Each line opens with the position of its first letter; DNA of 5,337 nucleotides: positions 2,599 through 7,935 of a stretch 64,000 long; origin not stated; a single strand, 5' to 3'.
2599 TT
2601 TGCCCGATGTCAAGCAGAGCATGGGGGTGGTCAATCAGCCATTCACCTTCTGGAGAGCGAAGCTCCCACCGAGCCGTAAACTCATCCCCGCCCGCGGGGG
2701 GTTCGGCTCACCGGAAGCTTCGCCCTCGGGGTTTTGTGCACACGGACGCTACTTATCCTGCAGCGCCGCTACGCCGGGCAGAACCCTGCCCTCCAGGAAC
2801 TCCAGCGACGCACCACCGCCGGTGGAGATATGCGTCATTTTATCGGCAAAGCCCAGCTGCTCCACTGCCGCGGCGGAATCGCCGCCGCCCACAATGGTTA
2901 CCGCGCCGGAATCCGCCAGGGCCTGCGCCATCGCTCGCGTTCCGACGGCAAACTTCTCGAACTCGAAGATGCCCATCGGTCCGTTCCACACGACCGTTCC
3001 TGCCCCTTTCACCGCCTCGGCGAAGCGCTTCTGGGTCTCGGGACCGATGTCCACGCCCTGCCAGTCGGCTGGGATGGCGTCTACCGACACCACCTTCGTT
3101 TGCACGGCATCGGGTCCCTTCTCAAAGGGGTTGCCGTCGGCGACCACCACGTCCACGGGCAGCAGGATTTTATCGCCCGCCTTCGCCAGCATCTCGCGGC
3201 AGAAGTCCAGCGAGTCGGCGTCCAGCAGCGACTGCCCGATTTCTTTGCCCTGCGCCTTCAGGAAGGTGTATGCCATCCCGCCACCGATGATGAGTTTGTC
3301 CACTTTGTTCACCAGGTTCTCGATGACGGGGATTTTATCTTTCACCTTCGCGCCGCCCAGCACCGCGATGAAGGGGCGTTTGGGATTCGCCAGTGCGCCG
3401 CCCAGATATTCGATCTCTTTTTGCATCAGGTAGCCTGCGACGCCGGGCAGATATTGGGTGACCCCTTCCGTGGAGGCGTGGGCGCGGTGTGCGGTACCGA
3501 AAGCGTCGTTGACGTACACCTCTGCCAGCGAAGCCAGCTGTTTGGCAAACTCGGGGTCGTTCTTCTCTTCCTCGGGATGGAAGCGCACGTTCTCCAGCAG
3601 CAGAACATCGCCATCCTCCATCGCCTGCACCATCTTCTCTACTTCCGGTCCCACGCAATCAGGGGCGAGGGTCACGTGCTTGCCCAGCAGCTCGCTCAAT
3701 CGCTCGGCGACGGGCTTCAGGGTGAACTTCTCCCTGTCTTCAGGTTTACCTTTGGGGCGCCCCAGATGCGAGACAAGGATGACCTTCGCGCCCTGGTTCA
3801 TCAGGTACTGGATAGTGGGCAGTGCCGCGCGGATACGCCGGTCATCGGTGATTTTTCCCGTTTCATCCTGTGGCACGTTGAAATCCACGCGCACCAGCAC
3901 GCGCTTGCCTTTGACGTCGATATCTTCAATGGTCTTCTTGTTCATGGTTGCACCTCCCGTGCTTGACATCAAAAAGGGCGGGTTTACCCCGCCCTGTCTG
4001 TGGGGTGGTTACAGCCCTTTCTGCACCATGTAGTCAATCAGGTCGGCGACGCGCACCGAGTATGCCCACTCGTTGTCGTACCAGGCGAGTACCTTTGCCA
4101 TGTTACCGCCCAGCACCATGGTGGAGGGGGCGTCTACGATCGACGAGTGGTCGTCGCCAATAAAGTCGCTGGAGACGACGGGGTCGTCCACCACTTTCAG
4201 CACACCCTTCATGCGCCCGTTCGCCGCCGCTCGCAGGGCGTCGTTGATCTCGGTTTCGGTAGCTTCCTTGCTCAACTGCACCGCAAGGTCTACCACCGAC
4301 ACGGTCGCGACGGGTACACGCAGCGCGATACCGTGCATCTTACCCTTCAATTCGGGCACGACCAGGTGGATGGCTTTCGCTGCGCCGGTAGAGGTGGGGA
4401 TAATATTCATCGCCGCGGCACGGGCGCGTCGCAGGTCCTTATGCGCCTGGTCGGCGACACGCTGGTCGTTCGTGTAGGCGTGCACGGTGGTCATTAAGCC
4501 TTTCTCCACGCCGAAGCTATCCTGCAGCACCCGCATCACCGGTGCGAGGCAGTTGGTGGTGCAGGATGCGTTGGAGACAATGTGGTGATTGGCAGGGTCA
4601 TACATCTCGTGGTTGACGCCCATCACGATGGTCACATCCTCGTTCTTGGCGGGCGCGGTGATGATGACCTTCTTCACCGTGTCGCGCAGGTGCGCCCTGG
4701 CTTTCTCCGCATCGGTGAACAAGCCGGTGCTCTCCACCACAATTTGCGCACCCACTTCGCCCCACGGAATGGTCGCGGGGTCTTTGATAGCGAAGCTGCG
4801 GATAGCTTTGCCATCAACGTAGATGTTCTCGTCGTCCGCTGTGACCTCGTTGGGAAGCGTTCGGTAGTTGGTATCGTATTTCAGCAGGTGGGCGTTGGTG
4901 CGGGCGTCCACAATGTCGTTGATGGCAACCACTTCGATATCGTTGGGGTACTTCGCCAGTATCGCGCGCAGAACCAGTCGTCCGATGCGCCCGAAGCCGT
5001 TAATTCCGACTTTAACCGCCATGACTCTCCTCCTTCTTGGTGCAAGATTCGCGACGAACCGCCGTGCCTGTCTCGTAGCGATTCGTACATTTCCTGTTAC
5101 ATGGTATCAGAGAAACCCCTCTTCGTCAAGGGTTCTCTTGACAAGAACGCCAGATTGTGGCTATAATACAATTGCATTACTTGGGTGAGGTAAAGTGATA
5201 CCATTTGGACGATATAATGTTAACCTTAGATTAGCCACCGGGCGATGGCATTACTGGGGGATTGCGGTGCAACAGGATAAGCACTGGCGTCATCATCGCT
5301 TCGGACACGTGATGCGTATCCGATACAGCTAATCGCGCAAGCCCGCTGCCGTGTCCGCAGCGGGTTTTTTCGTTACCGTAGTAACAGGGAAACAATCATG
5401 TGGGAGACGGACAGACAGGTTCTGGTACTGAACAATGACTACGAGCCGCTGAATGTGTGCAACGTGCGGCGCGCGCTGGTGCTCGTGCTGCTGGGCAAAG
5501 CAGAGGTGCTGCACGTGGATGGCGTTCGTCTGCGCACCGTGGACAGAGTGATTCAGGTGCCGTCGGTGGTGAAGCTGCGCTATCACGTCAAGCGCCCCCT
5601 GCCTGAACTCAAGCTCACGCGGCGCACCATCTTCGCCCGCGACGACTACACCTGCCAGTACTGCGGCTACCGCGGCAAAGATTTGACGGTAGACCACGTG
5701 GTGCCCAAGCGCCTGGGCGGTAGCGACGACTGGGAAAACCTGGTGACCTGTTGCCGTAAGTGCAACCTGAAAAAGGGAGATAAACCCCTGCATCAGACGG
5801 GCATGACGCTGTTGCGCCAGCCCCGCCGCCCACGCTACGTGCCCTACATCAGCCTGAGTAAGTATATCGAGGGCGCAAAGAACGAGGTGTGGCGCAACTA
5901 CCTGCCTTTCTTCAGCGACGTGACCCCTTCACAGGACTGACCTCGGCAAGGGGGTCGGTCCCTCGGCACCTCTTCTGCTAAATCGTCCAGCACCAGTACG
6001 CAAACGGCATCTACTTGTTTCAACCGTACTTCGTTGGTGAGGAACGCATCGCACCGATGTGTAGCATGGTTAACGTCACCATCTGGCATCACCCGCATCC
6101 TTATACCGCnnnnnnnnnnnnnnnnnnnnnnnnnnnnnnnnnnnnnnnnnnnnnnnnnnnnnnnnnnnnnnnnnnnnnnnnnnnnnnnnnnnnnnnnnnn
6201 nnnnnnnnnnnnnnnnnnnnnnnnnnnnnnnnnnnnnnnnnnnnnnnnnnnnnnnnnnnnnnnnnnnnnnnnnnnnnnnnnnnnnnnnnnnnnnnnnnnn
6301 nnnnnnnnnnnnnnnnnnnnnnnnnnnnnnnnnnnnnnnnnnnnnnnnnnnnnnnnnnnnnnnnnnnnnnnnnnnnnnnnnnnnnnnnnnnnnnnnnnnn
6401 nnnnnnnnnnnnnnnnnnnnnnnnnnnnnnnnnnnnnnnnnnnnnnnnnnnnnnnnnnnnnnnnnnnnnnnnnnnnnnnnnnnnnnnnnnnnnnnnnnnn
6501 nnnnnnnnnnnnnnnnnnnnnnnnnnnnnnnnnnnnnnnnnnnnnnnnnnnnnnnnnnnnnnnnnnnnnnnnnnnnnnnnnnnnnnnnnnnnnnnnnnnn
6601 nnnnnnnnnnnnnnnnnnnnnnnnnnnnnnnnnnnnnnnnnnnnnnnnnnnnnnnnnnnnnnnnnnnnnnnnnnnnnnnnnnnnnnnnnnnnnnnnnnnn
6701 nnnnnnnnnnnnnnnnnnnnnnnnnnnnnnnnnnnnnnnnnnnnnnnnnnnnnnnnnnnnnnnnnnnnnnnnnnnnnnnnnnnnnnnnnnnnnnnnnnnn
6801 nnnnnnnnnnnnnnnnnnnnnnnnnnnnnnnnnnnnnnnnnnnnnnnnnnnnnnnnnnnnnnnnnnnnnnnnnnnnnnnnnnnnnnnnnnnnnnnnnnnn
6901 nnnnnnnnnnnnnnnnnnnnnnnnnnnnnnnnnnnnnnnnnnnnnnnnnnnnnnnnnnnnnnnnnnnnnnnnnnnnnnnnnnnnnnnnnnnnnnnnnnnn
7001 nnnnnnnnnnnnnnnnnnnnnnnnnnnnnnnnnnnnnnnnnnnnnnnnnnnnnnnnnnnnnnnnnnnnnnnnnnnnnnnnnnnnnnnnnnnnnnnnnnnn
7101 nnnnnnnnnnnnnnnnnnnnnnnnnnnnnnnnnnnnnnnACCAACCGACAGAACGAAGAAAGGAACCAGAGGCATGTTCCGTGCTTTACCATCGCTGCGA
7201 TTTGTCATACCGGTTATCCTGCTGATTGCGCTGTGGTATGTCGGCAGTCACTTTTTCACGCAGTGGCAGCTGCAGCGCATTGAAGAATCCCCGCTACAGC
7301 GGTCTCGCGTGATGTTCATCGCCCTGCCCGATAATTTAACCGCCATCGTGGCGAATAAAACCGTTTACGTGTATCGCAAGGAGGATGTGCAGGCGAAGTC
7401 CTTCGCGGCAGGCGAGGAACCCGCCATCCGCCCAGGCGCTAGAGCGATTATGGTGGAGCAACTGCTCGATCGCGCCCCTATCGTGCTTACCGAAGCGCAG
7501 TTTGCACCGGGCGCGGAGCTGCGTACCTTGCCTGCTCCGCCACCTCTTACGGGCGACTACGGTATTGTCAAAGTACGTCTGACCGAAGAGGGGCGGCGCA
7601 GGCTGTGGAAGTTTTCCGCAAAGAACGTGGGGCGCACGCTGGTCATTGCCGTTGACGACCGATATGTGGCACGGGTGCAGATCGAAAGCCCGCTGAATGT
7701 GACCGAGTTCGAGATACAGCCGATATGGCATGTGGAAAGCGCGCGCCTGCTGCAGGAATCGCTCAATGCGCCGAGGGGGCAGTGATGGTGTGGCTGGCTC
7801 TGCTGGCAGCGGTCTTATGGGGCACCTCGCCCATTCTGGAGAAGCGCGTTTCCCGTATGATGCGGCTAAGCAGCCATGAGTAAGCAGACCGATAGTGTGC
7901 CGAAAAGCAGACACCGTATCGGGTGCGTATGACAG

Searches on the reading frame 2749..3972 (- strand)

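Call 97: search_protein_families(library=pfam, proteins=[window:2749-3972:-], max_evalue=0.0001)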
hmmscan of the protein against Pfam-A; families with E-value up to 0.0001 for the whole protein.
window:2749-3972:- (407 aa): 1 family
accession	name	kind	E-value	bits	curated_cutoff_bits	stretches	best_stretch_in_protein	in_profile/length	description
PF00162.24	PGK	-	9.5e-173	574.9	27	1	15-396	1-379/379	Phosphoglycerate kinase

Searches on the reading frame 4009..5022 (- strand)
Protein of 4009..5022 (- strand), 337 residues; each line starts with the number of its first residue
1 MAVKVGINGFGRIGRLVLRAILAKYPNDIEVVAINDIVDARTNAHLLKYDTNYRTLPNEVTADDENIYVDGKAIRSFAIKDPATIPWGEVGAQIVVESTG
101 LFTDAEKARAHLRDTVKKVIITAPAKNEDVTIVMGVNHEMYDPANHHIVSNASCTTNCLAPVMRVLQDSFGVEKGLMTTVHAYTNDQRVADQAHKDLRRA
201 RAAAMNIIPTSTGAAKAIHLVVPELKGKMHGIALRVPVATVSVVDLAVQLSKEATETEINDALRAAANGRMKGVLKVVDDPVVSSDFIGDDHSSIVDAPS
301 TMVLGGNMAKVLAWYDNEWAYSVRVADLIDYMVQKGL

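Call 97: search_protein_families(library=pfam, proteins=[window:4009-5022:-], max_evalue=0.0001)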
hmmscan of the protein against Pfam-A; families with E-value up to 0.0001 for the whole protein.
window:4009-5022:- (337 aa): 2 families
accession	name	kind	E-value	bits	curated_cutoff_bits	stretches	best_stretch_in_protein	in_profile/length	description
PF02800.25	Gp_dh_C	-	1.5e-67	226.5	24.4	1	159-315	1-158/158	Glyceraldehyde 3-phosphate dehydrogenase, C-terminal domain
PF00044.30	Gp_dh_N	-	2.2e-36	124.6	31.7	1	3-104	1-100/101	Glyceraldehyde 3-phosphate dehydrogenase, NAD binding domain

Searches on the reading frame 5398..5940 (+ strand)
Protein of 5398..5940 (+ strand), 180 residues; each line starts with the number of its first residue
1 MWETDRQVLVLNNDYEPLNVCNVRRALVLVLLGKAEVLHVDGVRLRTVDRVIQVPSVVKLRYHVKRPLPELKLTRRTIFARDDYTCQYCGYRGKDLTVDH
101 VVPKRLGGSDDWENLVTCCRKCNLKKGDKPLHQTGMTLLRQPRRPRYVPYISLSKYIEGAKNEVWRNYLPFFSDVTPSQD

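Call 22: search_protein_families(library=pfam, proteins=[window:5398-5940:+], max_evalue=0.001)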
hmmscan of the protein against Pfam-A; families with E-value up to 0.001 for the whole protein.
window:5398-5940:+ (180 aa): 3 families
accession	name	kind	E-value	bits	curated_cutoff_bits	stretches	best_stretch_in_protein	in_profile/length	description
PF01844.29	HNH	-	3.2e-16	59.6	21.4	1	86-129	1-47/47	HNH endonuclease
PF14279.12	HNH_5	-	1.5e-14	54.1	27.5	1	86-134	1-51/56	HNH endonuclease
PF13395.12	HNH_4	-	0.00014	22.2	22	1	95-129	17-51/54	HNH endonuclease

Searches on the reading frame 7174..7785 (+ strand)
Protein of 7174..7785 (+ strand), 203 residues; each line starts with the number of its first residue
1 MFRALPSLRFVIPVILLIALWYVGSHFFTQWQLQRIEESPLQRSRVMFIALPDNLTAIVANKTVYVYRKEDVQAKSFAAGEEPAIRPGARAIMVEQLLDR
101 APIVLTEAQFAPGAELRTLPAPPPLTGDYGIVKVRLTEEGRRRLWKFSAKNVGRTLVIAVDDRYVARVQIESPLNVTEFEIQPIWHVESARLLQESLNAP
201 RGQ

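Call 22: search_protein_families(library=pfam, proteins=[window:7174-7785:+], max_evalue=0.001)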
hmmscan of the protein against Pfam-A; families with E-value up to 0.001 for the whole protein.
window:7174-7785:+ (203 aa): 1 family
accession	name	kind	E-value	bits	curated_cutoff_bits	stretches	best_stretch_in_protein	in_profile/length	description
PF22599.2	SecDF_P1_head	-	1.2e-06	28.9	27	1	100-198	10-108/114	SecDF, P1 head subdomain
